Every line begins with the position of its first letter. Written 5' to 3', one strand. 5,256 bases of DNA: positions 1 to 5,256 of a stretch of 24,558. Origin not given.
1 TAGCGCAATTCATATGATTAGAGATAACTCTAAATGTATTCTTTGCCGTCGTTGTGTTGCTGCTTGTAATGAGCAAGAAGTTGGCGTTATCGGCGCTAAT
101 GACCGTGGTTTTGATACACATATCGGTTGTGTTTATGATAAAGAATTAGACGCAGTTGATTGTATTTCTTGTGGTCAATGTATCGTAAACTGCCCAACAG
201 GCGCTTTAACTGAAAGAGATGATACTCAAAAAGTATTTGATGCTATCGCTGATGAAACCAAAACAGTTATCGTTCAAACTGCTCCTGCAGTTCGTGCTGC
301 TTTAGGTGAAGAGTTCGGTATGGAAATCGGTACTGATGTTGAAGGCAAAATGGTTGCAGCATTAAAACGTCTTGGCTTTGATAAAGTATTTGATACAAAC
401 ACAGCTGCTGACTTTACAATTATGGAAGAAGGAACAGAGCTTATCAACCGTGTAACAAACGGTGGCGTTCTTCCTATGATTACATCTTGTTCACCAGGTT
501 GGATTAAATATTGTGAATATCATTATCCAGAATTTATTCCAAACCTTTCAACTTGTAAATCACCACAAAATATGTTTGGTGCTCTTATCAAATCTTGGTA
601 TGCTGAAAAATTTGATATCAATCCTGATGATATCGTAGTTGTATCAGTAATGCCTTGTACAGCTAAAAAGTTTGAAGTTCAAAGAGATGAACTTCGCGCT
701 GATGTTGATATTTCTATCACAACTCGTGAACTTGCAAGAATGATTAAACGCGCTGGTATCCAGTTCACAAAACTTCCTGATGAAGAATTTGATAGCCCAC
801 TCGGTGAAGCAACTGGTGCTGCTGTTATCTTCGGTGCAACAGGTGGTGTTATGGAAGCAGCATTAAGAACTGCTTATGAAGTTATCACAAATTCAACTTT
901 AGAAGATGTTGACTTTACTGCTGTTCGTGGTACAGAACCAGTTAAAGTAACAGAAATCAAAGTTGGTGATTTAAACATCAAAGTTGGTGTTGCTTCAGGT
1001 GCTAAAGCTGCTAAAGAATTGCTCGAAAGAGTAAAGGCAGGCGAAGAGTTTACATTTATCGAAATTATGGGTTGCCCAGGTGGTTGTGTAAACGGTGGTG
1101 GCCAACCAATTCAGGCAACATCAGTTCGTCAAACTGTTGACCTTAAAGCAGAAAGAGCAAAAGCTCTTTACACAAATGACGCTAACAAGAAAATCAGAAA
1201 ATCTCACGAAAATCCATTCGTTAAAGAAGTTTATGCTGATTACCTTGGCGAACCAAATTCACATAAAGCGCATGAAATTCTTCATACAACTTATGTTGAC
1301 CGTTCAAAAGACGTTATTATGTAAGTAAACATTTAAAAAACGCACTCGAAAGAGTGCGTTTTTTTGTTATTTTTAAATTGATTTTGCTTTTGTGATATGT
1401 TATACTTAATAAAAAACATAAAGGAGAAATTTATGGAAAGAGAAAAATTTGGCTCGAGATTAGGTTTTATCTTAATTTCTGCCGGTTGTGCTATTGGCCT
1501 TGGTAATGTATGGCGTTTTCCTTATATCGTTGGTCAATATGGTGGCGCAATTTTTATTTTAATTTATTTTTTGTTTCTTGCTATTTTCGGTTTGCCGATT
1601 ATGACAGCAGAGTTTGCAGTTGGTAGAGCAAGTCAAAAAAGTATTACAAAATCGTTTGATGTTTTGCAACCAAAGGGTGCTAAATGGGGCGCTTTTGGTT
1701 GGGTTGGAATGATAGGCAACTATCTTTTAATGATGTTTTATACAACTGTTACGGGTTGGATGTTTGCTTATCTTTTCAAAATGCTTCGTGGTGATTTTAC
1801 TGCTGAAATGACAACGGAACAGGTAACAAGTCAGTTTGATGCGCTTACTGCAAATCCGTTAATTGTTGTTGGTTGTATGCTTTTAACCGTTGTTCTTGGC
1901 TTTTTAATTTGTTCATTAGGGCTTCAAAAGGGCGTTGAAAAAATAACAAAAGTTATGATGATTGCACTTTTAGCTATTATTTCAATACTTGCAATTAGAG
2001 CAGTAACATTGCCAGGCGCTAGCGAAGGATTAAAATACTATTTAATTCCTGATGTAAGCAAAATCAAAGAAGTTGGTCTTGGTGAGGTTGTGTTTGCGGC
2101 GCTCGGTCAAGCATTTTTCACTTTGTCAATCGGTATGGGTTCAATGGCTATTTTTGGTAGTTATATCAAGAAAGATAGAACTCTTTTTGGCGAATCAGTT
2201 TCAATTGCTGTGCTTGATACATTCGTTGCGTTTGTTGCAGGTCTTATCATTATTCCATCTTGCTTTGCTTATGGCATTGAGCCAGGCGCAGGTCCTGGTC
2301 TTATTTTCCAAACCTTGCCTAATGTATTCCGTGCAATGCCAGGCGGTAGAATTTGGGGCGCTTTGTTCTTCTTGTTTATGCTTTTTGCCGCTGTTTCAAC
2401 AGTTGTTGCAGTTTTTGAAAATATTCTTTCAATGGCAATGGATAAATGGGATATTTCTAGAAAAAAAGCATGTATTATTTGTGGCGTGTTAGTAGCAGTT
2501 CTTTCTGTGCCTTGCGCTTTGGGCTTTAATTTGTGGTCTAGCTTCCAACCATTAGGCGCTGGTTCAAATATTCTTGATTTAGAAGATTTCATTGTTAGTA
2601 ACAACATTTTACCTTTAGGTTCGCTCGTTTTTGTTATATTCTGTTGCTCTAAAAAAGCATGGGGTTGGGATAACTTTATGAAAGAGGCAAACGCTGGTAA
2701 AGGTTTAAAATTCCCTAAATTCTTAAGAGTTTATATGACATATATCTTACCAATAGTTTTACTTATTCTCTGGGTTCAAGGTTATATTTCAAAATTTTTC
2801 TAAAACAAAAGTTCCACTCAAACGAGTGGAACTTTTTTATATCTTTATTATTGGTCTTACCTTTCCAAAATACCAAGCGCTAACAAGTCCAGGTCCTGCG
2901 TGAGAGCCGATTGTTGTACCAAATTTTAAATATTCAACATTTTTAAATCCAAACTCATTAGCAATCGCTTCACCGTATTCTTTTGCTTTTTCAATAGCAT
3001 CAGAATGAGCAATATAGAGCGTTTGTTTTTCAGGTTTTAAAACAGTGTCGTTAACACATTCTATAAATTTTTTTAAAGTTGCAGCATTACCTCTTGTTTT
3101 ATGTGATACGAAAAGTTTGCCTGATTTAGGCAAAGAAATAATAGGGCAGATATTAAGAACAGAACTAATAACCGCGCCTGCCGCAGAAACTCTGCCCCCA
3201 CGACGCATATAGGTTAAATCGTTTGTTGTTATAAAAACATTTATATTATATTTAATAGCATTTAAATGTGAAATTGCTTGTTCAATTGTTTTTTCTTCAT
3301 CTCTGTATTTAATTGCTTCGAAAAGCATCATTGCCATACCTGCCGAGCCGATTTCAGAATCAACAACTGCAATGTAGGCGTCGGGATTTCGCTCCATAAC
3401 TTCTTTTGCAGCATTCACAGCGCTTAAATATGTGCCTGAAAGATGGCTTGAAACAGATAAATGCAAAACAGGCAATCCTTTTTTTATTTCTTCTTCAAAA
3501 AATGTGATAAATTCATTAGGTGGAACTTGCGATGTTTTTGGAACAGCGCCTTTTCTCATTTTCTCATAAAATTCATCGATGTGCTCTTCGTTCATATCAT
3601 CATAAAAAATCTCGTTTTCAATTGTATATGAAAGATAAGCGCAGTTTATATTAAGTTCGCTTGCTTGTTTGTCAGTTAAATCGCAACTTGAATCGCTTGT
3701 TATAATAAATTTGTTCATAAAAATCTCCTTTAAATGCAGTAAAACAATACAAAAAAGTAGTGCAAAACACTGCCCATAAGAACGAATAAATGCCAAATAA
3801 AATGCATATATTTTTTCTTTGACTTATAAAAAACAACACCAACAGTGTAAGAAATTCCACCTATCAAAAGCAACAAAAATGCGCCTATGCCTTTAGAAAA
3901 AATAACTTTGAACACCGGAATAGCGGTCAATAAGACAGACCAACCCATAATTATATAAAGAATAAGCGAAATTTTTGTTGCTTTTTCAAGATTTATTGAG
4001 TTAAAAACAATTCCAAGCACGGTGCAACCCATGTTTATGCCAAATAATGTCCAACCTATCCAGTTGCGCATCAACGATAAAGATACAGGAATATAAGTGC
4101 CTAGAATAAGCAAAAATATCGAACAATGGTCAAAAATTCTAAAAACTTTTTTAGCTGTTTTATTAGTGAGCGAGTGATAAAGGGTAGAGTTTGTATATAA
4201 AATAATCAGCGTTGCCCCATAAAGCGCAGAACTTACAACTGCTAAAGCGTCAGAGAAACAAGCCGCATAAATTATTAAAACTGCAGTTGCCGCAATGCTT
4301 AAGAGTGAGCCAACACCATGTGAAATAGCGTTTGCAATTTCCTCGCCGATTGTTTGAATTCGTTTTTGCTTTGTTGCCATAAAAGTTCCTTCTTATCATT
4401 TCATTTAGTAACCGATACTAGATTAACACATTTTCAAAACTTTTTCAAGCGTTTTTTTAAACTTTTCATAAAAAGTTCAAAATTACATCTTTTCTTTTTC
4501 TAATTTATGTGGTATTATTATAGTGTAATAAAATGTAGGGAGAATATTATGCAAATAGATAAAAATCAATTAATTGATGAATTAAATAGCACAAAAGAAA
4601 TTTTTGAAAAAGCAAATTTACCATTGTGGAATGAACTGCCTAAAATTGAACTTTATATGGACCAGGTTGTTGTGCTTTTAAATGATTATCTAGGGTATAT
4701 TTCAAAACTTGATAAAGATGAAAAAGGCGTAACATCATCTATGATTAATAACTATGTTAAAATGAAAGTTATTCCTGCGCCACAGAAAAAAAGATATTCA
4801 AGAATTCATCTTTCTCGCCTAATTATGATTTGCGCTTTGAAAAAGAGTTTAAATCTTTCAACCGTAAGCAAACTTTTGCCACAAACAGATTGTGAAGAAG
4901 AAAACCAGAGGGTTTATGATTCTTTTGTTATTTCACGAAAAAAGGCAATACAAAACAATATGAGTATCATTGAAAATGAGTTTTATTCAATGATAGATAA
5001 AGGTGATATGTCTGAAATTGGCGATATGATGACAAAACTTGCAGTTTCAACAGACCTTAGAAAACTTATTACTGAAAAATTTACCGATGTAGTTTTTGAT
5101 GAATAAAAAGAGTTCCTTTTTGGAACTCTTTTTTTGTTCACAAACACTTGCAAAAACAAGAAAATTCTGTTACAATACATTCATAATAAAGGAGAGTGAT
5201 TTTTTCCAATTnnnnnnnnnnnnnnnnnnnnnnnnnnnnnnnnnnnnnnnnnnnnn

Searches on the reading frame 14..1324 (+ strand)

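Call 11: search_protein_families(library=pfam, proteins=[window:14-1324:+], max_evalue=0.01)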
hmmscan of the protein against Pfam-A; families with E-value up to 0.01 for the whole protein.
window:14-1324:+ (436 aa): 14 families
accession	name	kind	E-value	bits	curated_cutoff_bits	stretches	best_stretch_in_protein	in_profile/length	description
PF02906.19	Fe_hyd_lg_C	-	5.9e-97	324.6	22.1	1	83-362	1-245/245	Iron only hydrogenase large subunit, C-terminal domain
PF02256.22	Fe_hyd_SSU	-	8.5e-26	90.2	24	1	376-430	2-56/56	Iron hydrogenase small subunit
PF00037.32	Fer4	-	1.5e-08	34.6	21.1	1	47-66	5-24/24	4Fe-4S binding domain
PF12838.12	Fer4_7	-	1.2e-07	32.5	27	1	7-64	1-52/52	4Fe-4S dicluster domain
PF13237.11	Fer4_10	-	1.3e-07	31.9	25.5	2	45-74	4-35/53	4Fe-4S dicluster domain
PF12797.12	Fer4_2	-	2e-06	27.8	24.5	1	2-19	4-21/22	4Fe-4S binding domain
PF13484.11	Fer4_16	-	2.9e-06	28.4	30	1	50-73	2-22/66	4Fe-4S double cluster binding domain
PF13187.11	Fer4_9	-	4.3e-06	27.1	27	2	7-64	1-51/52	4Fe-4S dicluster domain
PF12837.12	Fer4_6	-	7.2e-06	26.1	25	2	4-21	5-22/24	4Fe-4S binding domain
PF14697.11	Fer4_21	-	7.3e-05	23.3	35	1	4-64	4-56/59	4Fe-4S dicluster domain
PF22117.2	Fer4_Nqo3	-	0.0002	21.9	27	1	5-66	8-67/67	NADH-quinone oxidoreductase subunit 3, ferredoxin-like domain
PF13183.11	Fer4_8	-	0.00076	20.4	27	1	49-80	4-35/68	4Fe-4S dicluster domain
PF13459.11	Fer4_15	-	0.0051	17.9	22.4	0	45-75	3-33/66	4Fe-4S single cluster domain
PF12800.12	Fer4_4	-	0.0067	17.2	24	0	50-63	4-17/17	4Fe-4S binding domain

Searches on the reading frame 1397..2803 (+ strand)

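Call 11: search_protein_families(library=pfam, proteins=[window:1397-2803:+], max_evalue=0.01)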
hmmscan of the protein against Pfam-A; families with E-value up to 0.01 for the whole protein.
window:1397-2803:+ (468 aa): 1 family
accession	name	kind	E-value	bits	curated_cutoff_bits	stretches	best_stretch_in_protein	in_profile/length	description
PF00209.24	SNF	-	3e-57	195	27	2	161-462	180-480/524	Sodium:neurotransmitter symporter family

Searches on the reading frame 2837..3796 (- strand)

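Call 11: search_protein_families(library=pfam, proteins=[window:2837-3796:-], max_evalue=0.01)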
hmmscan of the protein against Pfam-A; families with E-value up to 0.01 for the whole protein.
window:2837-3796:- (319 aa): 2 families
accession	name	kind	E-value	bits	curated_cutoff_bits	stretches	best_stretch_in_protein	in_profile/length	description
PF02645.21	DegV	-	6.4e-65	219.7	27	1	30-309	2-277/280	Uncharacterised protein, DegV family COG1307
PF13684.11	FakA-like_C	-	0.00072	19.4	23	1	124-282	59-194/216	Fatty acid kinase subunit A-like, C-terminal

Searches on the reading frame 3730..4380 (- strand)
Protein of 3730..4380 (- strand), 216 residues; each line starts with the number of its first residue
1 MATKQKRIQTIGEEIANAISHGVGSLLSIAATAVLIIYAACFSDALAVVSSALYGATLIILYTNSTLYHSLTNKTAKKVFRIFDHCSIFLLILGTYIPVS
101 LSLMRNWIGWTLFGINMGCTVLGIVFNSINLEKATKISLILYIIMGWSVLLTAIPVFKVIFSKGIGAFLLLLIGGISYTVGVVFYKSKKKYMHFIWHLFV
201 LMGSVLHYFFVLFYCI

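Call 11: search_protein_families(library=pfam, proteins=[window:3730-4380:-], max_evalue=0.01)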
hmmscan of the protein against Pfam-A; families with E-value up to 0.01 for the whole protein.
window:3730-4380:- (216 aa): 1 family
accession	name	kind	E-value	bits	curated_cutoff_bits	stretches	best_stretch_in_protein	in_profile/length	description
PF03006.26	HlyIII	-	7.8e-37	127.5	26.2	1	11-208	3-224/224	Haemolysin-III related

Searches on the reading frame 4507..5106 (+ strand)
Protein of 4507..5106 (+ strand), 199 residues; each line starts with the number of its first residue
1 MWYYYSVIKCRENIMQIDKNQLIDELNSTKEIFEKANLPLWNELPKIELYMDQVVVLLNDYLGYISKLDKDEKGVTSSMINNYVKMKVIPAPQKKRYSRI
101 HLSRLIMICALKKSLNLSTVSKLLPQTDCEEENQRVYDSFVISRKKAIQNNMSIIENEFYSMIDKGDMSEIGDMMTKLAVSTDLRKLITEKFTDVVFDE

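Call 11: search_protein_families(library=pfam, proteins=[window:4507-5106:+], max_evalue=0.01)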
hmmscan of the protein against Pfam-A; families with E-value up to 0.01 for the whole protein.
window:4507-5106:+ (199 aa): 1 family
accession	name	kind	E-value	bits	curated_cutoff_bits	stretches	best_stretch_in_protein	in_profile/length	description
PF08876.17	DUF1836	-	1.1e-28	99.9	27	1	40-139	2-104/105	Domain of unknown function (DUF1836)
